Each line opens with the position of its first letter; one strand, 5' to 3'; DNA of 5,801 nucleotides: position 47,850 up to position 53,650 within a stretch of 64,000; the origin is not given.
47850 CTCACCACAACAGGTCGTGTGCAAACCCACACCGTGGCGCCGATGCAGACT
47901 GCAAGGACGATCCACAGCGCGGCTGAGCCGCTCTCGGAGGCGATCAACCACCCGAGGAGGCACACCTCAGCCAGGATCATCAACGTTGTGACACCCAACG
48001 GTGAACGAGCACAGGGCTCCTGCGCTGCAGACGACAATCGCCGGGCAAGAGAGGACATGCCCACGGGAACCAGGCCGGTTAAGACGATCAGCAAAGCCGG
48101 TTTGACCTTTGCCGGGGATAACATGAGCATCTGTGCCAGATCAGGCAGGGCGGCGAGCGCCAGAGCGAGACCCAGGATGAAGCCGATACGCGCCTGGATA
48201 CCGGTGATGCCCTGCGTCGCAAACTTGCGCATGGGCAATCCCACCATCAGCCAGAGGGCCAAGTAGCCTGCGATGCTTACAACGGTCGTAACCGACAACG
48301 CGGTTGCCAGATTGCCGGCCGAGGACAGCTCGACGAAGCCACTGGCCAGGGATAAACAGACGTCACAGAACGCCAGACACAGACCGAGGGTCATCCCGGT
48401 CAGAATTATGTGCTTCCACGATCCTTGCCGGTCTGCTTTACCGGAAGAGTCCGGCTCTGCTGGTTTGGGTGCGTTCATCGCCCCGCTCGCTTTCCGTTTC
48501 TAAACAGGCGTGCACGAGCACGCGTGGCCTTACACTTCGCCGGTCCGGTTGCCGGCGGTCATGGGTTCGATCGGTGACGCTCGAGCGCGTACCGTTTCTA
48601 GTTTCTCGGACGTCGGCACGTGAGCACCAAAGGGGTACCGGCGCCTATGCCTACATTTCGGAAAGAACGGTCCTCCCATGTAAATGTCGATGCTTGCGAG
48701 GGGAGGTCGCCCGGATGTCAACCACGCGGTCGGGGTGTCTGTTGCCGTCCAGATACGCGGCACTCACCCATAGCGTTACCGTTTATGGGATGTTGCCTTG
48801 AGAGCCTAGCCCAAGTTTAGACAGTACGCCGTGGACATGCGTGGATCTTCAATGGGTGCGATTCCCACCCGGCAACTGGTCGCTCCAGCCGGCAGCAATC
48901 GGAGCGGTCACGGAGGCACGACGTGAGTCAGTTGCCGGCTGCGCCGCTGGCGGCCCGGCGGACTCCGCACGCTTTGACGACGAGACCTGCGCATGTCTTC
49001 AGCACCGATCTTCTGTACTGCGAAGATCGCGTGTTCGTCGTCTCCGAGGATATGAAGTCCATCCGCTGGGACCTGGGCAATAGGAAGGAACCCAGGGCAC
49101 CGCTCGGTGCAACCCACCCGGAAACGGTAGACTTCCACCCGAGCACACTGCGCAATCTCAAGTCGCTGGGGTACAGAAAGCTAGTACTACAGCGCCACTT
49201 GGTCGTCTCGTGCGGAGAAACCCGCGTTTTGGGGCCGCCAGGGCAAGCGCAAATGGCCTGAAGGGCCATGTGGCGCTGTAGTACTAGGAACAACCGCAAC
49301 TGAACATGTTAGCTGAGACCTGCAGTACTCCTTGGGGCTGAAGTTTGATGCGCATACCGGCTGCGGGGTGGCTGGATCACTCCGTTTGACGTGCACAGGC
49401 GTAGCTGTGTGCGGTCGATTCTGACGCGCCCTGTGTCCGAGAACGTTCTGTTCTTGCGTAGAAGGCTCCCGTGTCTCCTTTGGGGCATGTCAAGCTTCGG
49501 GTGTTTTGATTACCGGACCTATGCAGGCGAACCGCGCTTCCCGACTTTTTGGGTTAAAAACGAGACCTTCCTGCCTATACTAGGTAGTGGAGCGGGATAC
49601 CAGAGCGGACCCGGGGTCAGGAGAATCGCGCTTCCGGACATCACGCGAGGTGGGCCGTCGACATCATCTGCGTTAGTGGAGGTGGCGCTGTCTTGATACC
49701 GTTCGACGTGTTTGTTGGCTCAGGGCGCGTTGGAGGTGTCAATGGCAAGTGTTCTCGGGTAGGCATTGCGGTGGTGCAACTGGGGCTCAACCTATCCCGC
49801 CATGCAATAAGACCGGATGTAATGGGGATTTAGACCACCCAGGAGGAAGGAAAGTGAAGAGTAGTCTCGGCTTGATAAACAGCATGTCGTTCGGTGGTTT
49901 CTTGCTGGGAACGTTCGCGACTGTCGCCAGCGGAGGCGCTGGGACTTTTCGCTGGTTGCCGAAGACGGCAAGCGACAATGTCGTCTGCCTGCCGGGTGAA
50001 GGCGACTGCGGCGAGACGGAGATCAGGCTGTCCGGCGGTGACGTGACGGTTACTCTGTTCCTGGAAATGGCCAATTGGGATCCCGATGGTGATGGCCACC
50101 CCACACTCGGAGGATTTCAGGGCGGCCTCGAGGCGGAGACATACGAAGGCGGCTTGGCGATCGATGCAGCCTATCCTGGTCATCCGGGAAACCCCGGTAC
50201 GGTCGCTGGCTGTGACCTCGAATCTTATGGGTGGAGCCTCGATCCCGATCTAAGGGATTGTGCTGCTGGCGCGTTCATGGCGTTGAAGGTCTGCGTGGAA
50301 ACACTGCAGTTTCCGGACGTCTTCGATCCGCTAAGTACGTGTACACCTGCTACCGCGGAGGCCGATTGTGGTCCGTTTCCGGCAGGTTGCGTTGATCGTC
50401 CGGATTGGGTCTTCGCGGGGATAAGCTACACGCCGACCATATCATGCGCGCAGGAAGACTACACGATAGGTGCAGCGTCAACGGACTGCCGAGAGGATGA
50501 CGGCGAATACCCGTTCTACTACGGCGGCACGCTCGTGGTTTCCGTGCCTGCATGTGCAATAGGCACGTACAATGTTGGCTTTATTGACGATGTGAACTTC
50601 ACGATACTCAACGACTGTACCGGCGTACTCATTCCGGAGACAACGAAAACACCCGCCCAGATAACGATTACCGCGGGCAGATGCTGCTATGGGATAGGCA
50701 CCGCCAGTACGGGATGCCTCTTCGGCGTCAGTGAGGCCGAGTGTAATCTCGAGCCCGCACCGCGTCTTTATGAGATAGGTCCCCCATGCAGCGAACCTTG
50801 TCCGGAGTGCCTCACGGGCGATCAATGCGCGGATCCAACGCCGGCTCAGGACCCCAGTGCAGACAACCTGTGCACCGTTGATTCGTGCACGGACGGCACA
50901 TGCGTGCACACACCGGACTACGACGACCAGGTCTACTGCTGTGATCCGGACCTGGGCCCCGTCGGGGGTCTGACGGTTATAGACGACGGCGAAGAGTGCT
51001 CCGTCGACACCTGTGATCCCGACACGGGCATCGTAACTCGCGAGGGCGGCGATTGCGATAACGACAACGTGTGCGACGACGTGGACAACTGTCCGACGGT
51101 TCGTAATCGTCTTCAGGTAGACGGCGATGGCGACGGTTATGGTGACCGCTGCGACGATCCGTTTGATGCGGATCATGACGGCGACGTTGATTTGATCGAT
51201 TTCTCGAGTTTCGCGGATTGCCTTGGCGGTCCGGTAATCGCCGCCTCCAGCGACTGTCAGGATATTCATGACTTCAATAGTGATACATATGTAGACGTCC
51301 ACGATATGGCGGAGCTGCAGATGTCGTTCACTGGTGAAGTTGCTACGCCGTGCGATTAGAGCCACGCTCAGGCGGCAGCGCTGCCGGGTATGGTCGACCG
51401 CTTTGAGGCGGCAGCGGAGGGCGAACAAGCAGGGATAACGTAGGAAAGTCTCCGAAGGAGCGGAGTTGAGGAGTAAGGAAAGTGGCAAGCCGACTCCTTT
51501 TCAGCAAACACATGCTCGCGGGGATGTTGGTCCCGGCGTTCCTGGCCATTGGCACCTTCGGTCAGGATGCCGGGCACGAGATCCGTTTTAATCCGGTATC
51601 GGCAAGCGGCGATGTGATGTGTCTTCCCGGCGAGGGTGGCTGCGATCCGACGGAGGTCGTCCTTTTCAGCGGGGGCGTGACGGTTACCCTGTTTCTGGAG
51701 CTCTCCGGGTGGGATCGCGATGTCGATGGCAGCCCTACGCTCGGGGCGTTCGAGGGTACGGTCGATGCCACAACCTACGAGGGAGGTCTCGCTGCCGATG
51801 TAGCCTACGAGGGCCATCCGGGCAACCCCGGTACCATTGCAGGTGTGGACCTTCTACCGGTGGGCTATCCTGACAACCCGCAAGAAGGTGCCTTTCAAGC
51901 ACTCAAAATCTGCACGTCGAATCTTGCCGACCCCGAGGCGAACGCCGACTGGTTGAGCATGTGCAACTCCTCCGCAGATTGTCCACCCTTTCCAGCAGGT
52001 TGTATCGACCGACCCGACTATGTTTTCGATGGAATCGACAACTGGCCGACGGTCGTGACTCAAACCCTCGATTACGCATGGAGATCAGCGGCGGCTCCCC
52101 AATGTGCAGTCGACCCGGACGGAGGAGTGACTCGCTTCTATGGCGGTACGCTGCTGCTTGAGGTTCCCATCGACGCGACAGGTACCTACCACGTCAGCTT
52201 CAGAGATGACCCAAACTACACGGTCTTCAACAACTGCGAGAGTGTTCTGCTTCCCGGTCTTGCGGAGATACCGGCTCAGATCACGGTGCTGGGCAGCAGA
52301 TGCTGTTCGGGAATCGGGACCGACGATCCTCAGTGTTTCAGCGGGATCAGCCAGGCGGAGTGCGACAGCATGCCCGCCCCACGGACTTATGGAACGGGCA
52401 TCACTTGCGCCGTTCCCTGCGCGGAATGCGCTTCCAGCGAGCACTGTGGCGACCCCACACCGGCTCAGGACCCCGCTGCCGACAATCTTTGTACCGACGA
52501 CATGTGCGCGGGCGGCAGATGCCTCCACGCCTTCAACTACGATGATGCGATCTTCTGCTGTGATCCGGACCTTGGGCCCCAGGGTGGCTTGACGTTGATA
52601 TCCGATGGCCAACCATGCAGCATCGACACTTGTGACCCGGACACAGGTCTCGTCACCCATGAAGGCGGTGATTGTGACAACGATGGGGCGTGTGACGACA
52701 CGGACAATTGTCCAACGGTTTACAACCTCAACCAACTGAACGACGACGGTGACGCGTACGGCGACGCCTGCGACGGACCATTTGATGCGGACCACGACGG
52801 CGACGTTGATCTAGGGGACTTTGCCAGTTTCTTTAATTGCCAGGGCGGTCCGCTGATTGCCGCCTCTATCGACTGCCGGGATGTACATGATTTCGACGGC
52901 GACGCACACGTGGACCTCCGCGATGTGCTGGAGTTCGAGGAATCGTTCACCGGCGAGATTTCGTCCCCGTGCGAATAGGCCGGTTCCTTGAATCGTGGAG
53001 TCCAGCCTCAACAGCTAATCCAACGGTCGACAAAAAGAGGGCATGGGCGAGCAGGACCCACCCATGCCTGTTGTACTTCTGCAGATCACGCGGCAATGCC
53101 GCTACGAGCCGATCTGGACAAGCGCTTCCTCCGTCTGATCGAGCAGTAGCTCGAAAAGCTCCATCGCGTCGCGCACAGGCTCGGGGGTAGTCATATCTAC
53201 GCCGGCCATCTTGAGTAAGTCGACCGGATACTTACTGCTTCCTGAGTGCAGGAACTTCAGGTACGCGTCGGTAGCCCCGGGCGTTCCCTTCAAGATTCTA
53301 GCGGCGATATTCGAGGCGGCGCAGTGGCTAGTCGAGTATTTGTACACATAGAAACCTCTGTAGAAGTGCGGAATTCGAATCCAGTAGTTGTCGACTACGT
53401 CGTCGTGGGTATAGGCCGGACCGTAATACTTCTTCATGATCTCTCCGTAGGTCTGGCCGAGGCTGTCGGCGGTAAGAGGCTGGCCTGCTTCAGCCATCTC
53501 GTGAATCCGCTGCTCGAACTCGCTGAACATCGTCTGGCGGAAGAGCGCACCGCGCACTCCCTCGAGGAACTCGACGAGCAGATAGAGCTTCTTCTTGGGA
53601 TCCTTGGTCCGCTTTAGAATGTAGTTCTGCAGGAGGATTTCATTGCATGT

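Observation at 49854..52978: Tandem paralog pair of Cys-rich secreted proteins with a novel N-terminal domain plus disulfide-rich, TSP3 and dockerin-like modules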

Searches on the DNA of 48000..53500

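Call 21: search_rna_families(source=window, start=48000, end=53500, threshold=evalue, max_evalue=1)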
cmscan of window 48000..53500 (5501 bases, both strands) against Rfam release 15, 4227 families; matches with E-value up to 1: 2.
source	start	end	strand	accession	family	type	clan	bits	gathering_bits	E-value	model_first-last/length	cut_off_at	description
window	48850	48985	+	RF02003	group-II-D1D4-4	Intron;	CL00102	22.9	49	0.047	1-138/138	no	Group II catalytic intron D1-D4-4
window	49312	49366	+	RF01149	sR10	Gene; snRNA; snoRNA; CD-box;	-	17.9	45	0.36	1-54/54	no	Small nucleolar RNA sR10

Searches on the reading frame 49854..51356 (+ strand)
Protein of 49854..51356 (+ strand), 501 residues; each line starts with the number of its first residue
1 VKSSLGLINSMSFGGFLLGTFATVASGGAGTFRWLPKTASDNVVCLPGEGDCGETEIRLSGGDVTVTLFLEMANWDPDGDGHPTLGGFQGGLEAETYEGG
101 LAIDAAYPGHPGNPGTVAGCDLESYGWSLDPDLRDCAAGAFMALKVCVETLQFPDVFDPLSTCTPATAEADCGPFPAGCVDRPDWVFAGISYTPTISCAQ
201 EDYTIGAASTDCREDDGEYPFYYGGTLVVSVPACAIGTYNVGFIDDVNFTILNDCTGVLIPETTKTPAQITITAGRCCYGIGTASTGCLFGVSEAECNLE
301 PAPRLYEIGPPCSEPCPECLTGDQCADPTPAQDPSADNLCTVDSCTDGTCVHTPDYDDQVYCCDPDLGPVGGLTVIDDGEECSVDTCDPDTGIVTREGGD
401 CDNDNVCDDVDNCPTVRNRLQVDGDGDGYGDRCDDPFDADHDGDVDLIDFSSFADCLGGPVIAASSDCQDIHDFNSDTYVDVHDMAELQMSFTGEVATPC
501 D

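Call 4: search_protein_families(library=pfam, proteins=[window:49854-51356:+], max_evalue=1)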
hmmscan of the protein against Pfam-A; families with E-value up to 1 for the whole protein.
window:49854-51356:+ (501 aa): 0 families

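Call 8: search_protein_families(library=ncbifam, proteins=[window:49854-51356:+], max_evalue=1)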
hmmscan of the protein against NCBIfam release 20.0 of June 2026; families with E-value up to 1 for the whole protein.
window:49854-51356:+ (501 aa): 2 families
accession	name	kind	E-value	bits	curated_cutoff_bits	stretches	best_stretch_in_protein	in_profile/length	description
NF045500.1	Omp28_seleno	equivalog_domain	0.046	13.1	200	1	399-488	273-371/377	Omp28-related selenoprotein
NF047638.1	throspo3_MtsC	equivalog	0.051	12.5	350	1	379-440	45-106/428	cell-cell cohesion MYXO-CTERM protein MtsC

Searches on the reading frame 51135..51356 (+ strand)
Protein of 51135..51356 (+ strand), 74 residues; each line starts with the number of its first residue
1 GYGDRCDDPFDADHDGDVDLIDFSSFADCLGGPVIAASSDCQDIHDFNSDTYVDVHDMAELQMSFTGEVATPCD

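Call 32: search_protein_families(library=pfam, proteins=[window:51135-51356:+], max_evalue=10)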
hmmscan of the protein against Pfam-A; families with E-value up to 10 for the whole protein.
window:51135-51356:+ (74 aa): 3 families
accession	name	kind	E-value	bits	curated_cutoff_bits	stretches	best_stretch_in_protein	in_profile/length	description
PF00404.24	Dockerin_1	-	0.0066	17.1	22.9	1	10-62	2-53/57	Dockerin type I domain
PF13405.12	EF-hand_6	-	0.01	16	25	1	10-31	9-30/30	EF-hand domain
PF00036.39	EF-hand_1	-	0.57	10.3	25.4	1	10-25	9-24/29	EF hand domain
